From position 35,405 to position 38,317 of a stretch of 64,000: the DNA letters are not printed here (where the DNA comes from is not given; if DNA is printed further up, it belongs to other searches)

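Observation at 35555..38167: Single 870-aa protein fusing a TagB/TagF-type CDP-glycerol glycerophosphotransferase to a Wzy_C (O-antigen ligase/polymerase-like) membrane domain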

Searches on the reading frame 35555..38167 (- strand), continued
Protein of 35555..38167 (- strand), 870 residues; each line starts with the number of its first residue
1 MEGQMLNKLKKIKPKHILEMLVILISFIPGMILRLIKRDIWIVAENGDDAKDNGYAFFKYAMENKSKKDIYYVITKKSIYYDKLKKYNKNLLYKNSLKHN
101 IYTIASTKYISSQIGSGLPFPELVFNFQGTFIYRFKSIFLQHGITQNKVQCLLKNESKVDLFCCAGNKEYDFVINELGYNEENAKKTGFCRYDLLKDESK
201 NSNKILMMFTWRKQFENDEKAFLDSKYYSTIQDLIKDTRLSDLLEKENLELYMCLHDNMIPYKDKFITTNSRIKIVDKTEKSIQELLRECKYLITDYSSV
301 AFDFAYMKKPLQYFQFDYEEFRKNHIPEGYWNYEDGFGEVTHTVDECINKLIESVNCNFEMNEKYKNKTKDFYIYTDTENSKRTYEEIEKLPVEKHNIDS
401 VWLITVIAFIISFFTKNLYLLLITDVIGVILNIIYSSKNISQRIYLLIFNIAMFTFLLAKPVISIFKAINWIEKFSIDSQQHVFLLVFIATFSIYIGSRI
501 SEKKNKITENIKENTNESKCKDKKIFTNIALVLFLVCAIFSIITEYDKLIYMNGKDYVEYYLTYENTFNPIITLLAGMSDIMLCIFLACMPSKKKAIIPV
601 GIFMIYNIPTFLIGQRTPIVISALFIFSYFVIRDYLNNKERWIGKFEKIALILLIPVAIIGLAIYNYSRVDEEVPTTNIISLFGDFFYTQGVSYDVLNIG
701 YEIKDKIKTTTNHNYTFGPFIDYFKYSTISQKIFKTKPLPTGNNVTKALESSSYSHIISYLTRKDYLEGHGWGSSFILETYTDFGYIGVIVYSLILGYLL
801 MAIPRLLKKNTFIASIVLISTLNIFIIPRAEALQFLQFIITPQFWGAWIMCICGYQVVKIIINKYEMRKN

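Call 38: fold_search(model_id=the predicted structure, library=pdb)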
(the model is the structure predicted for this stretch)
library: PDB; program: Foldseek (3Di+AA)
matches with E <= 10: 489; with E <= 0.001: 64
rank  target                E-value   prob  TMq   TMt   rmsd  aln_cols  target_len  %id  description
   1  8qoy                  1.1e-09  1.00  0.31  0.26   5.2       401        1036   19  Capsular polysaccharide synthesis multienzyme of Actinobacillus Pleuropneumoniae serotype 3 (released 2024-07-03)
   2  3l7i_A                4.1e-09  1.00  0.32  0.62   6.4       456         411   14  Structure of the Wall Teichoic Acid Polymerase TagF (released 2010-04-28)
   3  3l7j_A                4.6e-09  1.00  0.31  0.61   6.7       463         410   15  Structure of the Wall Teichoic Acid Polymerase TagF, H444N variant (released 2010-04-28)
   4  3l7m_A                5.1e-09  1.00  0.31  0.62   6.9       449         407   16  Structure of the Wall Teichoic Acid Polymerase TagF, H548A (released 2010-04-28)
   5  3l7j_C                6.5e-09  1.00  0.32  0.62   6.6       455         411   14  Structure of the Wall Teichoic Acid Polymerase TagF, H444N variant (released 2010-04-28)
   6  3l7l_D                7.1e-09  1.00  0.31  0.62   6.5       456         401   15  Structure of the Wall Teichoic Acid Polymerase TagF, H444N + CDPG (30 minute soak) (released 2010-04-28)
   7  3l7i_D                7.7e-09  1.00  0.32  0.62   6.3       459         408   16  Structure of the Wall Teichoic Acid Polymerase TagF (released 2010-04-28)
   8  8va1_D                1.3e-08  1.00  0.31  0.48   6.8       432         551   16  S. aureus TarL H300N in complex with CDP-ribitol (single tetramer) (released 2024-04-03)
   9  3l7k_B                1.3e-08  1.00  0.32  0.63   6.2       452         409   15  Structure of the Wall Teichoic Acid Polymerase TagF, H444N + CDPG (15 minute soak) (released 2010-04-28)
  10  3l7k_D                1.4e-08  1.00  0.31  0.63   6.1       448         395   15  Structure of the Wall Teichoic Acid Polymerase TagF, H444N + CDPG (15 minute soak) (released 2010-04-28)
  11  3l7m_B                1.5e-08  1.00  0.31  0.60   6.6       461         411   15  Structure of the Wall Teichoic Acid Polymerase TagF, H548A (released 2010-04-28)
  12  8a0m_C                1.6e-08  1.00  0.32  0.26   4.7       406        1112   15  Capsular polysaccharide synthesis multienzyme in complex with capsular polymer fragment (released 2023-04-26)
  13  3l7j_D                1.6e-08  1.00  0.31  0.61   6.5       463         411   15  Structure of the Wall Teichoic Acid Polymerase TagF, H444N variant (released 2010-04-28)
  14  8a0m_A                2.2e-08  1.00  0.31  0.25   4.9       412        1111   14  Capsular polysaccharide synthesis multienzyme in complex with capsular polymer fragment (released 2023-04-26)
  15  8a0c_B                3.1e-08  1.00  0.32  0.26   4.7       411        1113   14  Capsular polysaccharide synthesis multienzyme in complex with CMP (released 2023-04-26)
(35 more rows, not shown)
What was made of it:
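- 37001..38059 (-): Cytoplasmic TagF-type CDP-alditol phosphotransferase domain (Glyphos_transf), aa 37-389. Foldseek E 1e-9 to 8QOY, 3L7I and 8VA1 (call 38).
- The fold matches TagF, TarL, Cps3D and Bcs3 (call 38).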

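Call 48: search_protein_families(library=pfam, proteins=[L052:6729-8510:+, L052:4524-6029:+], max_evalue=0.001)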
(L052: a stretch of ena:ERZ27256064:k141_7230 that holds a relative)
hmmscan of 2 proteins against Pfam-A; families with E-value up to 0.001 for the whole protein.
L052:6729-8510:+ (593 aa): 0 families

L052:4524-6029:+ (501 aa): 0 families

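Call 61: search_protein_families(library=pfam, proteins=[P0046, P0099, P0029, P0079, P0025, P0036, P0108, P0019], max_evalue=0.01)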
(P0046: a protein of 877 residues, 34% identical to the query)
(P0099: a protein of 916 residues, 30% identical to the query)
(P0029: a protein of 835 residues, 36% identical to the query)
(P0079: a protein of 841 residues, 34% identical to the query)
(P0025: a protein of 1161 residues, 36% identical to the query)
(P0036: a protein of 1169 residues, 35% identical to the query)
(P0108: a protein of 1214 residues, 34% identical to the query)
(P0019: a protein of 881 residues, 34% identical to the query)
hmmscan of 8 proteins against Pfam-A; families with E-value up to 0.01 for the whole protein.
P0046 (877 aa): 1 family
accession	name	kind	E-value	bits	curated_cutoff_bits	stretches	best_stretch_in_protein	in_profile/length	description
PF04464.20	Glyphos_transf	-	5.2e-39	134.7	22.1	1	518-873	7-365/367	CDP-Glycerol:Poly(glycerophosphate) glycerophosphotransferase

P0099 (916 aa): 1 family
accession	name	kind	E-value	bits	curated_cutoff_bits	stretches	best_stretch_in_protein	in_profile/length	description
PF04464.20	Glyphos_transf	-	5.9e-28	98.3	22.1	1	546-895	20-362/367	CDP-Glycerol:Poly(glycerophosphate) glycerophosphotransferase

P0029 (835 aa): 2 families
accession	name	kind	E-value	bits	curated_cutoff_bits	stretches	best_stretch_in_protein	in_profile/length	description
PF04464.20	Glyphos_transf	-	1.3e-33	116.9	22.1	1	472-825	17-365/367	CDP-Glycerol:Poly(glycerophosphate) glycerophosphotransferase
PF04932.20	Wzy_C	-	5.6e-07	29.9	31.7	1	231-369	2-148/149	O-Antigen ligase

P0079 (841 aa): 2 families
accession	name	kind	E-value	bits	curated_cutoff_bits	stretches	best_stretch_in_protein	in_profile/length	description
PF04464.20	Glyphos_transf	-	4e-32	112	22.1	1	479-829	17-362/367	CDP-Glycerol:Poly(glycerophosphate) glycerophosphotransferase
PF04932.20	Wzy_C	-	8e-06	26.2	31.7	1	238-374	3-148/149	O-Antigen ligase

P0025 (1161 aa): 4 families
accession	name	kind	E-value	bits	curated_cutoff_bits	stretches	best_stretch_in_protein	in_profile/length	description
PF04464.20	Glyphos_transf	-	1.3e-42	146.6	22.1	1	39-393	12-362/367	CDP-Glycerol:Poly(glycerophosphate) glycerophosphotransferase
PF00535.33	Glycos_transf_2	-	2.3e-24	86.6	23.3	1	841-959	1-121/168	Glycosyl transferase family 2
PF04932.20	Wzy_C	-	1.7e-19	70.5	31.7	1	603-774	7-148/149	O-Antigen ligase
PF13641.12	Glyco_tranf_2_3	-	7.4e-10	39.7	27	1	840-1029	3-204/230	Glycosyltransferase like family 2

P0036 (1169 aa): 4 families
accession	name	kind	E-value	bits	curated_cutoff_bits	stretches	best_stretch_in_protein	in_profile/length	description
PF04464.20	Glyphos_transf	-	8.7e-40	137.2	22.1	1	37-396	10-365/367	CDP-Glycerol:Poly(glycerophosphate) glycerophosphotransferase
PF00535.33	Glycos_transf_2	-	4.8e-27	95.4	23.3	1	847-972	1-128/168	Glycosyl transferase family 2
PF04932.20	Wzy_C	-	1.5e-22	80.4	31.7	1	601-781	2-149/149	O-Antigen ligase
PF13641.12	Glyco_tranf_2_3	-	2e-12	48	27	1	846-957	3-120/230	Glycosyltransferase like family 2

P0108 (1214 aa): 5 families
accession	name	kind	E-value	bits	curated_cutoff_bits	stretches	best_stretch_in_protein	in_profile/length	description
PF04464.20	Glyphos_transf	-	1.4e-42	146.4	22.1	1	32-393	5-364/367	CDP-Glycerol:Poly(glycerophosphate) glycerophosphotransferase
PF00535.33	Glycos_transf_2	-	3.5e-29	102.3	23.3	1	871-996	1-127/168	Glycosyl transferase family 2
PF04932.20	Wzy_C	-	4.8e-19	69.1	31.7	1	609-782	4-148/149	O-Antigen ligase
PF10111.15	Glyco_tranf_2_2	-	8.6e-11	42.3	27.3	1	871-975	1-109/276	Glycosyltransferase like family 2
PF13641.12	Glyco_tranf_2_3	-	4.1e-07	30.7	27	1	870-1070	3-208/230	Glycosyltransferase like family 2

P0019 (881 aa): 2 families
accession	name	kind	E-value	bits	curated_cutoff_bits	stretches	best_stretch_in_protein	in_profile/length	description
PF14296.11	O-ag_pol_Wzy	-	1.7e-61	208.8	26.6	1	12-462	8-467/468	O-antigen polysaccharide polymerase Wzy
PF04464.20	Glyphos_transf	-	5.8e-35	121.4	22.1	1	510-875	6-365/367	CDP-Glycerol:Poly(glycerophosphate) glycerophosphotransferase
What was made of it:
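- Closest known: WaaL / Wzy_C. Different: Genuine Wzy_C-GPT fusions do exist, but in other proteins: P0029, P0079, P0025, P0036 and P0108 (call 61).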

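Call 70: search_protein_representatives(protein=window:35555-38167:-)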
Query: 870 residues. Proteins with E-value up to 0.001 (for the whole library): 6413; up to 1e-10: 4689; up to 1e-30: 2046. The best 150 are listed.
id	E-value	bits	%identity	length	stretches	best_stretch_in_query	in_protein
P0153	1.6e-220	751.0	46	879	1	5-859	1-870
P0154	2.1e-107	376.8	51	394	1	5-391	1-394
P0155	1.8e-106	373.7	35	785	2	5-388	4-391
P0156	1.6e-98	347.5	40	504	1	402-856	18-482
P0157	3.7e-97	342.9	41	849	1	403-862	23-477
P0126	2.8e-96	340.0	40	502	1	421-860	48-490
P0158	5.4e-96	339.1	38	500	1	405-857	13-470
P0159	1.1e-95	338.0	38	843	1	403-856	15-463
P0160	2.0e-95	337.2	40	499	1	406-851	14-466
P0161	1.0e-94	334.8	47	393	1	15-390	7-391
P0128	2.9e-94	333.4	38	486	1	407-859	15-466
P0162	3.2e-94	333.2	38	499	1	428-853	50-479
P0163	2.4e-93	330.3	47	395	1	5-390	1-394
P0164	3.1e-93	329.9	39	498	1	402-851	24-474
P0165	2.2e-91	323.8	37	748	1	404-857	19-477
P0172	2.2e-87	310.6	39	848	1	398-858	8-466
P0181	1.0e-81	291.8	36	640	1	402-854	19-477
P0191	5.7e-78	279.4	39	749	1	410-849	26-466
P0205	2.2e-72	260.9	37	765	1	404-853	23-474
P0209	1.5e-71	258.2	36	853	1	404-854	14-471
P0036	4.4e-60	220.3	37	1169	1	4-411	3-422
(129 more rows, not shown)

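Call 71: search_protein_families(library=pfam, proteins=[P0153, P0155, P0157, P0159, P0172, P0209, P0165, P0191, P0205, P0181], max_evalue=0.001)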
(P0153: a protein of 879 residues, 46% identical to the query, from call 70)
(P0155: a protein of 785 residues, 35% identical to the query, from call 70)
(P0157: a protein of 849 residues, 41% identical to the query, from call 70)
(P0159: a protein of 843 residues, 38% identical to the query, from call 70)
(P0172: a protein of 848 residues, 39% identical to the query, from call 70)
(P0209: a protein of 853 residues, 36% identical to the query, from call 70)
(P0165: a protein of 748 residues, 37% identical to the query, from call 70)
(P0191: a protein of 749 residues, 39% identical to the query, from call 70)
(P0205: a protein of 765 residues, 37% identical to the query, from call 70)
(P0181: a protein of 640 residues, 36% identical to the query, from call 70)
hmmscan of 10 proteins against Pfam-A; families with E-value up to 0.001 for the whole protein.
P0153 (879 aa): 2 families
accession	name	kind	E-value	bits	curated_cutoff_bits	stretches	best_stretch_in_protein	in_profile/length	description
PF14296.11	O-ag_pol_Wzy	-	3.5e-79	267.1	26.6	1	417-870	4-465/468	O-antigen polysaccharide polymerase Wzy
PF04464.20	Glyphos_transf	-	8.1e-35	120.9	22.1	1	33-393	12-365/367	CDP-Glycerol:Poly(glycerophosphate) glycerophosphotransferase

P0155 (785 aa): 2 families
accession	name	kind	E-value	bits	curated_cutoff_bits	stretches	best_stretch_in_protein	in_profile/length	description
PF04464.20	Glyphos_transf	-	2.9e-78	263.8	22.1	2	40-391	13-365/367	CDP-Glycerol:Poly(glycerophosphate) glycerophosphotransferase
PF02350.25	Epimerase_2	-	0.00015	21.1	30.6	0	178-316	141-282/347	UDP-N-acetylglucosamine 2-epimerase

P0157 (849 aa): 2 families
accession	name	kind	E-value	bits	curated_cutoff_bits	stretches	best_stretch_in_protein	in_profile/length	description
PF14296.11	O-ag_pol_Wzy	-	5.4e-93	312.6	26.6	1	21-474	5-466/468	O-antigen polysaccharide polymerase Wzy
PF04230.19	PS_pyruv_trans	-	3.5e-22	80.1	25.3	1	500-787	1-276/280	Polysaccharide pyruvyl transferase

P0159 (843 aa): 1 family
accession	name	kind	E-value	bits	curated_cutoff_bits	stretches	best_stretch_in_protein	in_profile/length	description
PF14296.11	O-ag_pol_Wzy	-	1.6e-106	357.2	26.6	1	12-465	4-465/468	O-antigen polysaccharide polymerase Wzy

P0172 (848 aa): 1 family
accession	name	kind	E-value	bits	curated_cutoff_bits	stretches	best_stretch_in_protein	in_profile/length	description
PF14296.11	O-ag_pol_Wzy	-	2e-100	337.1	26.6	1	11-469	4-467/468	O-antigen polysaccharide polymerase Wzy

P0209 (853 aa): 4 families
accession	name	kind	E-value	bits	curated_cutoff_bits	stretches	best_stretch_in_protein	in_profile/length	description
PF14296.11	O-ag_pol_Wzy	-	7.9e-87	292.3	26.6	1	14-476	5-465/468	O-antigen polysaccharide polymerase Wzy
PF00534.26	Glycos_transf_1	-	1.3e-36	126.2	26.4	1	673-825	14-167/172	Glycosyl transferases group 1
PF13692.12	Glyco_trans_1_4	-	6e-32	111.3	27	1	676-815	3-141/142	Glycosyl transferases group 1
PF13439.12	Glyco_transf_4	-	6.3e-06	26.7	28.5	1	499-657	1-166/170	Glycosyltransferase Family 4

P0165 (748 aa): 1 family
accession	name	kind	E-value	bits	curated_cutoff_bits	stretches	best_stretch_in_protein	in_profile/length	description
PF14296.11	O-ag_pol_Wzy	-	2e-108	363.5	26.6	1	17-481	6-467/468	O-antigen polysaccharide polymerase Wzy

P0191 (749 aa): 1 family
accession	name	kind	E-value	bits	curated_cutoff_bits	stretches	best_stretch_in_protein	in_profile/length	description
PF14296.11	O-ag_pol_Wzy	-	1e-87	295.2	26.6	1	20-478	10-467/468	O-antigen polysaccharide polymerase Wzy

P0205 (765 aa): 1 family
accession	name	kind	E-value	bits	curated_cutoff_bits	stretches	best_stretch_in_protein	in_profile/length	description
PF14296.11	O-ag_pol_Wzy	-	1.1e-85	288.6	26.6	1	14-482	2-465/468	O-antigen polysaccharide polymerase Wzy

P0181 (640 aa): 1 family
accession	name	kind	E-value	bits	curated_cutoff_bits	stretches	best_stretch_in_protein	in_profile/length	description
PF14296.11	O-ag_pol_Wzy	-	1.9e-99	333.9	26.6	1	16-478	4-461/468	O-antigen polysaccharide polymerase Wzy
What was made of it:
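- Wzy is also found fused to unrelated tailoring enzymes, a pyruvyl transferase and a GT4 (call 71).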

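Call 75: find_encoding_contigs(protein=P0154, flank=10000, max_places=2)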
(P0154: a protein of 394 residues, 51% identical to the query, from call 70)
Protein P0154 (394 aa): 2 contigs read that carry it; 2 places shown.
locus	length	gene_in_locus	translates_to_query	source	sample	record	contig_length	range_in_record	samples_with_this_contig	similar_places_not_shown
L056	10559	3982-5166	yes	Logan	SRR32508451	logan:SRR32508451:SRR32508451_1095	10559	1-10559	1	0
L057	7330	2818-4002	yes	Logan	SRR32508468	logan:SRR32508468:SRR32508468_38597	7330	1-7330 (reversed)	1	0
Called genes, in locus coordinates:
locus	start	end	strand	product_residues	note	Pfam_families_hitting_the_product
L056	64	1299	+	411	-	PF00155:Aminotran_1_2, PF01041:DegT_DnrJ_EryC1, PF00266:Aminotran_5 (weak), PF01053:Cys_Met_Meta_PP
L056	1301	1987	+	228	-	PF02397:Bac_transf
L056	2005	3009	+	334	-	PF00535:Glycos_transf_2, PF10111:Glyco_tranf_2_2 (weak), PF13641:Glyco_tranf_2_3, PF13632:Glyco_trans_2_3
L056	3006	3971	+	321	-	PF00535:Glycos_transf_2, PF10111:Glyco_tranf_2_2, PF13641:Glyco_tranf_2_3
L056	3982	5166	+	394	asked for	PF04464:Glyphos_transf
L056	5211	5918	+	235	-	PF13439:Glyco_transf_4, PF13477:Glyco_trans_4_2 (weak), PF00534:Glycos_transf_1 (weak)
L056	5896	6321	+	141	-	PF00534:Glycos_transf_1, PF13692:Glyco_trans_1_4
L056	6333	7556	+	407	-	PF14296:O-ag_pol_Wzy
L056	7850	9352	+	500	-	-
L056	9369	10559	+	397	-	?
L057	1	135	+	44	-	?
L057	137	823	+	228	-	PF02397:Bac_transf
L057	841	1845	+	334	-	PF00535:Glycos_transf_2, PF10111:Glyco_tranf_2_2 (weak), PF13641:Glyco_tranf_2_3, PF13632:Glyco_trans_2_3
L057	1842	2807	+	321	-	PF00535:Glycos_transf_2, PF10111:Glyco_tranf_2_2, PF13641:Glyco_tranf_2_3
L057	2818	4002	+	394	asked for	PF04464:Glyphos_transf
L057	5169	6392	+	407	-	PF14296:O-ag_pol_Wzy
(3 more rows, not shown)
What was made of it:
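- The nearest stand-alone relatives are about 390-aa single-domain enzymes in Wzx/Wzy loci (calls 70, 75).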
